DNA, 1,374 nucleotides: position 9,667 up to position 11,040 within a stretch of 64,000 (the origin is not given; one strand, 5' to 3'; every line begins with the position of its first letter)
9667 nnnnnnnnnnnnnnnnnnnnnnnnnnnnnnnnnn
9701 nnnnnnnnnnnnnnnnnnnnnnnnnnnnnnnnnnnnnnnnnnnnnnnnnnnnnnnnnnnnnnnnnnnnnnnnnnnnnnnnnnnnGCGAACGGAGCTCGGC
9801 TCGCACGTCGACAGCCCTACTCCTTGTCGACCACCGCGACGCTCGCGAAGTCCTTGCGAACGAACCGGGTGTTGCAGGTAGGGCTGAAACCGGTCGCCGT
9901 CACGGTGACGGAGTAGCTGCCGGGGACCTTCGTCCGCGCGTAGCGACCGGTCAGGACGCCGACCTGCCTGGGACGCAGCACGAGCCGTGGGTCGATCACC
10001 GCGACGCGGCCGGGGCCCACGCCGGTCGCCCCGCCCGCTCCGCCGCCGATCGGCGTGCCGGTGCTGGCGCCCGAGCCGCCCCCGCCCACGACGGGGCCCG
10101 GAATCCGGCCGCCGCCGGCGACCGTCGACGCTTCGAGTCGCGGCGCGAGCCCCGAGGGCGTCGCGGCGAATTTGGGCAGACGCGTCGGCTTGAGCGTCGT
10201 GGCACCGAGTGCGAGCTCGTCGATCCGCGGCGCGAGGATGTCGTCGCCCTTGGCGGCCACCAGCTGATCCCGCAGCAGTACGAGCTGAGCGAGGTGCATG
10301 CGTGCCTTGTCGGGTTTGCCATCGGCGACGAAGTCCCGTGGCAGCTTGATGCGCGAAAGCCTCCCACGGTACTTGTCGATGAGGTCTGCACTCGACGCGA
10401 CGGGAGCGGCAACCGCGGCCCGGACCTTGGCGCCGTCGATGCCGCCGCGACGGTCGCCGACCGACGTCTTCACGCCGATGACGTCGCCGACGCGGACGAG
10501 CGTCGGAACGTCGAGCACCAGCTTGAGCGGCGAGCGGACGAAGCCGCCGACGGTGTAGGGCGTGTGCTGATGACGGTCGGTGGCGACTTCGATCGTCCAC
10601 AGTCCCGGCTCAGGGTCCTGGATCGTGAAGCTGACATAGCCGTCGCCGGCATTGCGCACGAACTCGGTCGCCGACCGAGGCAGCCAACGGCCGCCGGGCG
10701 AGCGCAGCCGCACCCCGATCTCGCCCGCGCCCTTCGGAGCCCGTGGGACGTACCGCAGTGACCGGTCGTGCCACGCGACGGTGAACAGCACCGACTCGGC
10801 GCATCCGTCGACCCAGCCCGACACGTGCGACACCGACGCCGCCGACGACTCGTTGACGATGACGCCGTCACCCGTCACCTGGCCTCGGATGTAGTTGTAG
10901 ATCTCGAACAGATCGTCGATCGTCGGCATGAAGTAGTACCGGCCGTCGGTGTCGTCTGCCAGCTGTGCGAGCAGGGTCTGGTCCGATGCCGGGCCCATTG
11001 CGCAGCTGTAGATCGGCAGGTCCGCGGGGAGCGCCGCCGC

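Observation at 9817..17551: Tightly coupled operon of leaderless proteases (subtilase-vWA giant + metzincin) with HEAT and solenoid partners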

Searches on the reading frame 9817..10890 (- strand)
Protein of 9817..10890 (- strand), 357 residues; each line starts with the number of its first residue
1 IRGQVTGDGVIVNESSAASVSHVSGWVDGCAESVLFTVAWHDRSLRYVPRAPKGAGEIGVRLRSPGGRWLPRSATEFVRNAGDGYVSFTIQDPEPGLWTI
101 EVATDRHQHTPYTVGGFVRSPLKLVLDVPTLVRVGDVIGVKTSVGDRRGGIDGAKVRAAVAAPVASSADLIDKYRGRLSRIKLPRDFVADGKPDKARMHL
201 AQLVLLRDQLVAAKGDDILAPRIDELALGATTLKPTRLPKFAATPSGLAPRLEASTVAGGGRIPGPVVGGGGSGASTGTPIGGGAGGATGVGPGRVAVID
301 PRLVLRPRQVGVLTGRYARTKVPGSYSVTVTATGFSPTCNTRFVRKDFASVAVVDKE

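Call 31: search_protein_families(library=pfam, proteins=[window:9817-10890:-], max_evalue=10)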
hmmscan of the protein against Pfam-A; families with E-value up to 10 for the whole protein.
window:9817-10890:- (357 aa): 1 family
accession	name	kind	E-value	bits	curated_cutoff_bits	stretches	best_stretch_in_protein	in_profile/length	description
PF13620.12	CarboxypepD_reg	-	0.012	16.3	32.3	1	314-338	37-62/82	Carboxypeptidase regulatory-like domain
